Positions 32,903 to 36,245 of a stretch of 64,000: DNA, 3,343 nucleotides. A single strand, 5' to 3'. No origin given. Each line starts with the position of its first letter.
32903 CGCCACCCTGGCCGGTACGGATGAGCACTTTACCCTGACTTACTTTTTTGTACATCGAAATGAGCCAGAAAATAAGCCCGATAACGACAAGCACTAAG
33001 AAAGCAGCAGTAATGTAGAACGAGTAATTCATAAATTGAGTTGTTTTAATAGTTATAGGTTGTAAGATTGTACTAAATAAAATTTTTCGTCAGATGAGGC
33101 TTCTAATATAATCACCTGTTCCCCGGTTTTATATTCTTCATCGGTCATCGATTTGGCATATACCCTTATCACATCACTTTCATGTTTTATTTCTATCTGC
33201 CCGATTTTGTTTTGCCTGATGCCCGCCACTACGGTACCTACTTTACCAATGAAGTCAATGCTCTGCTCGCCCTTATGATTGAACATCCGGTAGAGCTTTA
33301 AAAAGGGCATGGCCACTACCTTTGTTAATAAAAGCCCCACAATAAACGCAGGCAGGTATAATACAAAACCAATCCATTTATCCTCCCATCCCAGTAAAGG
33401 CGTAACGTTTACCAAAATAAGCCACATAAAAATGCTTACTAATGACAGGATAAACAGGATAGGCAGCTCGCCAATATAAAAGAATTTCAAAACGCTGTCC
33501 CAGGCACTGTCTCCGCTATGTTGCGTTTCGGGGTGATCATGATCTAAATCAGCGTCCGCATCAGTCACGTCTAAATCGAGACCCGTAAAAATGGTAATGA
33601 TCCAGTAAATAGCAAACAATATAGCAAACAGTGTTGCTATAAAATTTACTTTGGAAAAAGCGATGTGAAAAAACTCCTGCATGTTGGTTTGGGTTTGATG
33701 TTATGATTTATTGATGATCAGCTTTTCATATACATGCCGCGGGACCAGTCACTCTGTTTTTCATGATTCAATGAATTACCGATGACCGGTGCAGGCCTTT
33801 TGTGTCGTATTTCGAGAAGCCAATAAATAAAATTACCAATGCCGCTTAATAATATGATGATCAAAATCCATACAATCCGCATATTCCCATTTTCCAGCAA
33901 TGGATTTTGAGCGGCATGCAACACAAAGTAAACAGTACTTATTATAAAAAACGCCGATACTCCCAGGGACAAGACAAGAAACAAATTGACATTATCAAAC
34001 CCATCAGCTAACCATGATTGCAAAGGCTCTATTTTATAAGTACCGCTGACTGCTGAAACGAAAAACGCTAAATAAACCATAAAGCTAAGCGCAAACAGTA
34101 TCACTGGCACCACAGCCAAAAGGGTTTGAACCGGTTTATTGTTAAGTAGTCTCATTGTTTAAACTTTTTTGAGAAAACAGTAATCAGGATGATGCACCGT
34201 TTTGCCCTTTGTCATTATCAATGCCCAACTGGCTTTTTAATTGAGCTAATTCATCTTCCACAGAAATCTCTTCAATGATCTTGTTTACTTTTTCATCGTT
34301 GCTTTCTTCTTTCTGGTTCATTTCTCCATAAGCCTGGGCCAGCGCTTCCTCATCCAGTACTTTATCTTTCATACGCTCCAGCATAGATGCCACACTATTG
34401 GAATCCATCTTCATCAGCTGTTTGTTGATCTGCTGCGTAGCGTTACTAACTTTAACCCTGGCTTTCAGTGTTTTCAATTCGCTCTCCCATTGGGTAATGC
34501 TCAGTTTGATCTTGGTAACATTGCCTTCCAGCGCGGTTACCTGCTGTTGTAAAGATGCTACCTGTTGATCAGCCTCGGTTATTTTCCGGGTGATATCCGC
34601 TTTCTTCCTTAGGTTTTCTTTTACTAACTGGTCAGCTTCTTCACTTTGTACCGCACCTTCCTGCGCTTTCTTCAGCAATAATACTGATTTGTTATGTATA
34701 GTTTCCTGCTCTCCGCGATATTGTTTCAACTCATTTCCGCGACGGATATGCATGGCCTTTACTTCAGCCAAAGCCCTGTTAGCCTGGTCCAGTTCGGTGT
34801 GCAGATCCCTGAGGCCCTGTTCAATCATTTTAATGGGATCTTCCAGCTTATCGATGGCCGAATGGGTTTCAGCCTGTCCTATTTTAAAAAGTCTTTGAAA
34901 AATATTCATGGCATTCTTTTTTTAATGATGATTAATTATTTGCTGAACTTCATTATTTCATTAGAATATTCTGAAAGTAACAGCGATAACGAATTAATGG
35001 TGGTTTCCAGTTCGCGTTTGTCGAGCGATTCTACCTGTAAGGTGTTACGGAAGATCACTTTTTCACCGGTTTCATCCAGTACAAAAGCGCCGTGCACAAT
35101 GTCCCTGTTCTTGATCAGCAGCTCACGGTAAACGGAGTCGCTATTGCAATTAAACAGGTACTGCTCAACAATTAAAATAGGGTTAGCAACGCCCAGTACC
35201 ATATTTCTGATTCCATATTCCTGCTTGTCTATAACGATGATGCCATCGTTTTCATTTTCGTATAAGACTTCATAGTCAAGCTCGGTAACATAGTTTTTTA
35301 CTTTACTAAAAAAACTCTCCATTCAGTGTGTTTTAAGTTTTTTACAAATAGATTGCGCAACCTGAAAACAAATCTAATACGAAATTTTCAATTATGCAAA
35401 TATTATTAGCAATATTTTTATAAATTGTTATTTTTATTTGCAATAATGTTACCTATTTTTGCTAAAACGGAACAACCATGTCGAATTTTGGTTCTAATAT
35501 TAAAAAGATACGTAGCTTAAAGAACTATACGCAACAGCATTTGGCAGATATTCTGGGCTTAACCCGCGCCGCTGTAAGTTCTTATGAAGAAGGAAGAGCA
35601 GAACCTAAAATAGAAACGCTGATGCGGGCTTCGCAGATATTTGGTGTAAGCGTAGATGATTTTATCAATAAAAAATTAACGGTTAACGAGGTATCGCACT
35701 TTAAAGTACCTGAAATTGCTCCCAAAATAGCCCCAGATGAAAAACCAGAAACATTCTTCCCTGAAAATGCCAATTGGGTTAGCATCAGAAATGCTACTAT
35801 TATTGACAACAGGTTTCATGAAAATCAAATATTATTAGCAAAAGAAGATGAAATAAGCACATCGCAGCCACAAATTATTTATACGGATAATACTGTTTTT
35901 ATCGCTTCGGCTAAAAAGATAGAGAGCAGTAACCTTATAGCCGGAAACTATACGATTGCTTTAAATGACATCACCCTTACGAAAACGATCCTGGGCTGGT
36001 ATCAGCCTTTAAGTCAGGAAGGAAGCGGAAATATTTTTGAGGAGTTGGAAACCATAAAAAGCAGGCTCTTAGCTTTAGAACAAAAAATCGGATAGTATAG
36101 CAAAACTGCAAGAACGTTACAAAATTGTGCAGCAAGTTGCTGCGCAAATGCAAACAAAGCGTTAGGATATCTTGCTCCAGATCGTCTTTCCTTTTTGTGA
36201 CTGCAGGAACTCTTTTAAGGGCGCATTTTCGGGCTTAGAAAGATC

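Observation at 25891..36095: Candidate novel membrane-stress module: a PspA-flotillin-NfeD cluster ending in a 1612-aa coiled-coil AAA_5 ATPase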

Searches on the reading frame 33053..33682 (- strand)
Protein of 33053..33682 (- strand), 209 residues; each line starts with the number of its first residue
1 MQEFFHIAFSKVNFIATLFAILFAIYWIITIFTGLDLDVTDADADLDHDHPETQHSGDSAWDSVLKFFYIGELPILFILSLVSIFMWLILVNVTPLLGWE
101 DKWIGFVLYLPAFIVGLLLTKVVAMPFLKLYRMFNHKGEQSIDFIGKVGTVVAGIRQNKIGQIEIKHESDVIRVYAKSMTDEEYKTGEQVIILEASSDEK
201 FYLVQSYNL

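Call 4: search_protein_families(library=pfam, proteins=[window:33053-33682:-], max_evalue=0.01)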
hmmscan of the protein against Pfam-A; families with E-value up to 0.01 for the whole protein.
window:33053-33682:- (209 aa): 2 families
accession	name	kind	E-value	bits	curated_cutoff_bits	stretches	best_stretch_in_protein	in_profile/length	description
PF00344.25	SecY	-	4e-05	23.6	32.2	1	11-160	126-253/306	SecY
PF21001.2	YqiJ_N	-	0.0055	17.3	23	0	13-82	12-75/116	Inner membrane protein YqiJ, N-terminal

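Call 5: search_protein_families(library=ncbifam, proteins=[window:33053-33682:-], max_evalue=0.01)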
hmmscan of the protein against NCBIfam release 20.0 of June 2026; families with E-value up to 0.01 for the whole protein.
window:33053-33682:- (209 aa): 1 family
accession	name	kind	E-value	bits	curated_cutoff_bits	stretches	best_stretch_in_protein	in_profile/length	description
TIGR00967.1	3a0501s007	equivalog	0.0008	18.4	253.6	1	16-159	206-343/414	preprotein translocase subunit SecY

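Call 6: search_protein_families(library=padloc, proteins=[window:33053-33682:-], max_evalue=0.01)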
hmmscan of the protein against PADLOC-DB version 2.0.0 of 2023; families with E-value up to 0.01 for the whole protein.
window:33053-33682:- (209 aa): 0 families

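Call 15: search_protein_families(library=pfam, proteins=[window:33053-33682:-], max_evalue=10)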
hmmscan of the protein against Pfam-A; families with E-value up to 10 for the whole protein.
window:33053-33682:- (209 aa): 3 families
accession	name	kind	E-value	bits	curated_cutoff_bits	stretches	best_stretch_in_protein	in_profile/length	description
PF00344.25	SecY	-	4e-05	23.6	32.2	1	11-160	126-253/306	SecY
PF21001.2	YqiJ_N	-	0.0055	17.3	23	1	13-82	12-75/116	Inner membrane protein YqiJ, N-terminal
PF12420.13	DUF3671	-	8.7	6.2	34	0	7-89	154-206/223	Fam-L, Fam-M like protein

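Call 49: search_protein_families(library=pfam, alignment_id=A5, max_evalue=0.01)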
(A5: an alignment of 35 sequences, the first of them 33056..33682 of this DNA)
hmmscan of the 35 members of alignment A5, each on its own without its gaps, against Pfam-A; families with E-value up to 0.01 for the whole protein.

A. member 1, window:33056-33682:- (209 aa): 2 families
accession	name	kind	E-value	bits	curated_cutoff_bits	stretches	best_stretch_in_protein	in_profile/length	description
PF00344.25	SecY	-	4e-05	23.6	32.2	1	11-160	126-253/306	SecY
PF21001.2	YqiJ_N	-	0.0055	17.3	23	0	13-82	12-75/116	Inner membrane protein YqiJ, N-terminal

B. families by the number of members that match (of 35 scanned): 4 families
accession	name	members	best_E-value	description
PF21001.2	YqiJ_N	14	4.5e-07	Inner membrane protein YqiJ, N-terminal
PF00344.25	SecY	1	4e-05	SecY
PF01957.25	NfeD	1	0.0049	NfeD-like C-terminal, partner-binding domain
PF05569.17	Peptidase_M56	1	0.0089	BlaR1 peptidase M56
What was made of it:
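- Checked: The label is supported through homologues: 14 of 35 hit YqiJ_N, best 4.5e-7 (call 49).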

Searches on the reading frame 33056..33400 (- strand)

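Call 22: search_protein_families(library=pfam, proteins=[window:33056-33400:-], max_evalue=1)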
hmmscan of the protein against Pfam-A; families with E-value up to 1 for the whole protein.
window:33056-33400:- (115 aa): 2 families
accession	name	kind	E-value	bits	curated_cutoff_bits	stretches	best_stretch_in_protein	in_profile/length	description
PF20141.4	Island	-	0.12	12.2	23.6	1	59-84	34-59/65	Brassinosteroid receptor island domain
PF01957.25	NfeD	-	0.14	12.9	29.1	1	50-100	4-47/57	NfeD-like C-terminal, partner-binding domain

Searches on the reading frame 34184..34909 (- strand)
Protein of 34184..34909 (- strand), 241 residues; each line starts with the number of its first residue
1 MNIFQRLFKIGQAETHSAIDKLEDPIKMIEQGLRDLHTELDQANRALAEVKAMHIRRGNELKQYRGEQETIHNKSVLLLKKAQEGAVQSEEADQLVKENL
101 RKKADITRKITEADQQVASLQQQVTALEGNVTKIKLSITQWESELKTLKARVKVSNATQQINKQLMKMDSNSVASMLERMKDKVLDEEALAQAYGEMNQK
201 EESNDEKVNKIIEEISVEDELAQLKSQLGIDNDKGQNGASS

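Call 4: search_protein_families(library=pfam, proteins=[window:34184-34909:-], max_evalue=0.01)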
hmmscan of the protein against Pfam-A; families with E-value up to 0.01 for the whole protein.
window:34184-34909:- (241 aa): 4 families
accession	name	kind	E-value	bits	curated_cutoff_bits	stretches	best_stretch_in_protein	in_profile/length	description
PF04012.17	PspA_IM30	-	8.1e-40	137.2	33.9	1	2-227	1-217/220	PspA/IM30 family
PF05531.17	NPV_P10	-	0.0029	18.5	29.8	0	106-154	9-58/75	Nucleopolyhedrovirus P10 protein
PF09006.16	Surfac_D-trimer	-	0.0054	17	22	0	117-141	1-25/46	Lung surfactant protein D coiled-coil trimerisation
PF07160.18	SKA1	-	0.0065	16.8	29.6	0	107-210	25-125/243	Spindle and kinetochore-associated protein 1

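Call 5: search_protein_families(library=ncbifam, proteins=[window:34184-34909:-], max_evalue=0.01)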
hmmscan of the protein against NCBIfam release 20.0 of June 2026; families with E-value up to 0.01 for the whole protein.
window:34184-34909:- (241 aa): 7 families
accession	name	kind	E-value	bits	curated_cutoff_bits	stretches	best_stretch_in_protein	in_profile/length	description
TIGR02977.1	phageshock_pspA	equivalog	3.1e-12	46.7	242.95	1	1-228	1-217/219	phage shock protein PspA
NF045984.1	StressProtLiaH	equivalog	2e-09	37.5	380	1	3-227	2-214/225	stress responsive protein LiaH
TIGR02168.1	SMC_prok_B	equivalog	7.4e-08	30.6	567.35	1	14-229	683-899/1181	chromosome segregation protein SMC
NF007974.0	PRK10698.1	equivalog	5.6e-07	29.5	336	1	1-232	1-221/222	phage shock protein PspA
NF033930.1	pneumo_PspA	exception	1.1e-06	27.7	850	1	18-226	116-315/659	pneumococcal surface protein A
TIGR04523.1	Mplasa_alph_rch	subfamily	0.00028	19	270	1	14-232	332-551/745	helix-rich protein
TIGR02169.1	SMC_prok_A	equivalog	0.0016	16.2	729.4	1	15-219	757-959/1165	chromosome segregation protein SMC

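Call 6: search_protein_families(library=padloc, proteins=[window:34184-34909:-], max_evalue=0.01)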
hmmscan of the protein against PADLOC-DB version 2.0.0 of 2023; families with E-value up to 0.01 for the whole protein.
window:34184-34909:- (241 aa): 9 families
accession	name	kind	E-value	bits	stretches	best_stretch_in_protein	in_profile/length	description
PDLC00513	JetC1|JetC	-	1.3e-05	21.4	1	7-214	624-818/1140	DUF3584 domain; MukB-like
PDLC03859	LmuB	-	0.00053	17.3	1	18-224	277-475/611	-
PDLC00550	JetC2|JetC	-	0.00067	15.5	1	30-218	276-468/1355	DUF3584 domain; MukB-like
PDLC00580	JetC3|JetC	-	0.00068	16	1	12-199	272-458/1068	DUF3584 domain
PDLC03865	LmuB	-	0.001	15.3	1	15-227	549-755/1007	-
PDLC00582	JetC3|JetC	-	0.003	13.4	1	14-227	774-976/1472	DUF3584 domain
PDLC00519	JetC1|JetC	-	0.0033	13.7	2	13-152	331-464/1097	DUF3584 domain; MukB-like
PDLC00553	JetC2|JetC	-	0.0051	12.7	1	15-229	845-1060/1361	DUF3584 domain; MukB-like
PDLC00581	JetC3|JetC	-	0.0067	12.2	1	16-211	437-628/1473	DUF3584 domain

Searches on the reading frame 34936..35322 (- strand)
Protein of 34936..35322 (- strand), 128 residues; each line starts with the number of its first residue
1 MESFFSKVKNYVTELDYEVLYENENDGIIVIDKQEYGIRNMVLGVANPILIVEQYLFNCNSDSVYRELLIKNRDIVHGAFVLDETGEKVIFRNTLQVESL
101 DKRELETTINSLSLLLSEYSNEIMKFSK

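Call 4: search_protein_families(library=pfam, proteins=[window:34936-35322:-], max_evalue=0.01)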
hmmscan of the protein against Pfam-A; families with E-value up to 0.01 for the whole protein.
window:34936-35322:- (128 aa): 2 families
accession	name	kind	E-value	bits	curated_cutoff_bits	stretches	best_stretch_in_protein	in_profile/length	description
PF22550.1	CesT_Tir_1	-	1.2e-51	174.6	27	1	1-128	1-130/131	CesT_Tir_1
PF10722.14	YbjN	-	2.2e-05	25.1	22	1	8-122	5-123/126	Putative bacterial sensory transduction regulator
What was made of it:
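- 34936..35322 (-): CesT/Tir-like (YbjN-like) small chaperone-type protein, 128 aa. PF22550 E 1.2e-51 (call 4).
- Checked: CesT/YbjN-like, 35322..34936, 128 aa. PF22550 CesT_Tir_1 E 1.2e-51; YbjN E 2e-5 (call 4).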

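Call 5: search_protein_families(library=ncbifam, proteins=[window:34936-35322:-], max_evalue=0.01)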
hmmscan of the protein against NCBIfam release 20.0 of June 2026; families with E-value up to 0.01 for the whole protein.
window:34936-35322:- (128 aa): 0 families

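Call 6: search_protein_families(library=padloc, proteins=[window:34936-35322:-], max_evalue=0.01)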
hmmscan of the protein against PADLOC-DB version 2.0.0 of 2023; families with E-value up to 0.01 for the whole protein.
window:34936-35322:- (128 aa): 0 families

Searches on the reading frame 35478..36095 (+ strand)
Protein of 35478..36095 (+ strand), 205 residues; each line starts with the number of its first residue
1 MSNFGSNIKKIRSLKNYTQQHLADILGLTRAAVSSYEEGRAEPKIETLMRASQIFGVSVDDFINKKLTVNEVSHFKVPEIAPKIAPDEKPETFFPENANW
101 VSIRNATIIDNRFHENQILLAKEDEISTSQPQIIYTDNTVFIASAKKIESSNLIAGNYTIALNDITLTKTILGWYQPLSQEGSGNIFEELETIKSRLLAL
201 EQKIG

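Call 4: search_protein_families(library=pfam, proteins=[window:35478-36095:+], max_evalue=0.01)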
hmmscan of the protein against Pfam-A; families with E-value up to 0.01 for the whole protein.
window:35478-36095:+ (205 aa): 5 families
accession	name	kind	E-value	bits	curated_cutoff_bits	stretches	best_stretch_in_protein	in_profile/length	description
PF01381.28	HTH_3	-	3.1e-13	50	23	1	8-62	1-55/55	Helix-turn-helix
PF12844.13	HTH_19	-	7.6e-10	39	30.2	1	5-66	1-62/64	Helix-turn-helix domain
PF13443.12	HTH_26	-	2.7e-05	24.8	22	1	7-63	1-58/63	Cro/C1-type HTH DNA-binding domain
PF13560.12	HTH_31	-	2.9e-05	24.7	27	1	7-60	5-59/64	Helix-turn-helix domain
PF15731.11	MqsA_antitoxin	-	0.0033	18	30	1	6-47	72-113/131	Antitoxin component of bacterial toxin-antitoxin system, MqsA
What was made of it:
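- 35478..36095 (+): Divergent XRE/Cro-type HTH regulator (205 aa) with a shortened, degenerate LexA/CI (S24)-like C-terminal domain. HTH_3 E 3e-13 (call 4).
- Checked: Divergent XRE regulator, 35478..36095 (+), with HTH_3 (call 4).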

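Call 5: search_protein_families(library=ncbifam, proteins=[window:35478-36095:+], max_evalue=0.01)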
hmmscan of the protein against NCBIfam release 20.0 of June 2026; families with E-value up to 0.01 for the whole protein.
window:35478-36095:+ (205 aa): 13 families
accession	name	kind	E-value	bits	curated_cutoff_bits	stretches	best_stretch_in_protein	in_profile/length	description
NF041951.1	phage_RstR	subfamily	2.3e-14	53.6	80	1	3-70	2-69/108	RstR family transcriptional repressor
NF052239.1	antitox_spr1629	equivalog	3.2e-12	46.2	335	1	4-81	3-79/377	spr1629 family repressor/antitoxin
NF047948.1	male_kill_WMK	equivalog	1.3e-09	38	300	1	3-67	162-226/300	WO male-killing family protein Wmk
TIGR03070.1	couple_hipB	subfamily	8.1e-08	32.1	71.65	1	3-57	2-56/58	type II toxin-antitoxin system Y4mF family antitoxin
NF003162.0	PRK04140.1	equivalog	1.2e-07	31.1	263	1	5-64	128-187/317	transcriptional regulator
NF041575.1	antitoxPezA_Strep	equivalog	3.1e-07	30.5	290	1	5-75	3-73/158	type II toxin-antitoxin system antitoxin PezA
NF007408.0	PRK09943.1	equivalog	5.5e-07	29.3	211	1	4-69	8-73/185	HTH-type transcriptional regulator PuuR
TIGR03830.1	CxxCG_CxxCG_HTH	subfamily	2e-06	27.6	61.8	1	5-46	67-110/127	type II TA system antitoxin MqsA family protein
NF007271.0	PRK09726.1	equivalog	0.0001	22.2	79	1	7-59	16-68/88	type II toxin-antitoxin system antitoxin HipB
NF007257.0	PRK09706.1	subfamily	0.00041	20.2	101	1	4-57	6-59/135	transcriptional repressor DicA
NF047542.1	telomere_Tap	equivalog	0.00084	18.2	600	1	9-86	23-96/695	telomere-associated protein Tap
TIGR00270.2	TIGR00270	equivalog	0.00089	19.1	110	1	2-59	74-131/159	multiprotein bridging factor aMBF1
NF003056.0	PRK03975.1-4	equivalog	0.0095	15.8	115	0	15-85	20-87/145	putative transcriptional regulator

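Call 6: search_protein_families(library=padloc, proteins=[window:35478-36095:+], max_evalue=0.01)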
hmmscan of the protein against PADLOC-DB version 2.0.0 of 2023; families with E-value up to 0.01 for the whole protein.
window:35478-36095:+ (205 aa): 18 families
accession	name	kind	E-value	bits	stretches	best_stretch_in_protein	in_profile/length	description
PDLC03945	RmrA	-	1.9e-12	45.1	1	4-83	3-81/394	-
PDLC02926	HTH_VI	-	7.4e-11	40.2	1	3-63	1-61/92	-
PDLC03947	RmrA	-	5.1e-10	36.7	1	6-68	14-76/383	-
PDLC03954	RmrA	-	1.7e-09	35.1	1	5-73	12-82/380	-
PDLC04142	capH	-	3.1e-08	32.6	1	3-65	6-68/103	capH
PDLC03944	RmrA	-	3.8e-08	30.8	1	5-68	8-72/384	-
PDLC03665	Control_protein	-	1.4e-07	29.7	1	4-64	9-70/77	control protein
PDLC03951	RmrA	-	1.6e-07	28.6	1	6-71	11-76/400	-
PDLC03952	RmrA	-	1.8e-07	28.3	1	7-68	26-87/395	-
PDLC04775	PDC-M69A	-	7.4e-07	27.7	1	3-69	7-73/113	-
PDLC03955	RmrA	-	3.8e-06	24.4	1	11-64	28-81/371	-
PDLC03949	RmrA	-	5.1e-06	23.6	1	8-67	7-66/363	-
PDLC03956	RmrA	-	2e-05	21.8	1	17-73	23-79/399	-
PDLC03943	RmrA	-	0.00014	19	1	5-76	4-77/370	-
PDLC03948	RmrA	-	0.00028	17.9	1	9-69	14-74/397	-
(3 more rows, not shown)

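Call 50: search_protein_families(library=pfam, alignment_id=A4, max_evalue=0.01)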
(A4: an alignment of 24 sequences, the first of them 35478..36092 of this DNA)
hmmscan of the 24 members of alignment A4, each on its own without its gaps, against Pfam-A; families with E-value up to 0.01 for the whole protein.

A. member 1, window:35478-36092:+ (205 aa): 5 families
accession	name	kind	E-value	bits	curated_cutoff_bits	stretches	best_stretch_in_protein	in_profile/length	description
PF01381.28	HTH_3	-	3.1e-13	50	23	1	8-62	1-55/55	Helix-turn-helix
PF12844.13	HTH_19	-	7.6e-10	39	30.2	1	5-66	1-62/64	Helix-turn-helix domain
PF13443.12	HTH_26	-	2.7e-05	24.8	22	1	7-63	1-58/63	Cro/C1-type HTH DNA-binding domain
PF13560.12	HTH_31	-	2.9e-05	24.7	27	1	7-60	5-59/64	Helix-turn-helix domain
PF15731.11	MqsA_antitoxin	-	0.0033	18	30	1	6-47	72-113/131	Antitoxin component of bacterial toxin-antitoxin system, MqsA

B. families by the number of members that match (of 24 scanned): 9 families
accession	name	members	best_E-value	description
PF01381.28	HTH_3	24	1.8e-13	Helix-turn-helix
PF12844.13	HTH_19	24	4e-12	Helix-turn-helix domain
PF13560.12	HTH_31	19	6.5e-07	Helix-turn-helix domain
PF13443.12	HTH_26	17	2.3e-06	Cro/C1-type HTH DNA-binding domain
PF00717.28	Peptidase_S24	12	5.3e-10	Peptidase S24-like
PF15731.11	MqsA_antitoxin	6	0.0013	Antitoxin component of bacterial toxin-antitoxin system, MqsA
PF13744.12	HTH_37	3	0.00027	Helix-turn-helix domain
PF22495.2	HTH_92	1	0.0054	RsaL-like HTH domain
PF16677.11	GP3_package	1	0.0096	DNA-packaging protein gp3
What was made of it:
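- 35478..36095 (+): 12 of 24 homologues hit Peptidase_S24, best E 5e-10 (call 50).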

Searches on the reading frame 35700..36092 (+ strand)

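Call 22: search_protein_families(library=pfam, proteins=[window:35700-36092:+], max_evalue=1)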
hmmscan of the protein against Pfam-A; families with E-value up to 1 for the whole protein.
window:35700-36092:+ (131 aa): 1 family
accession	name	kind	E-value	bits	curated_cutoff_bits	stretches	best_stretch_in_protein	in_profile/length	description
PF17163.9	DUF5125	-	0.061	13.7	27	1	60-91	61-92/188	Domain of unknown function (DUF5125)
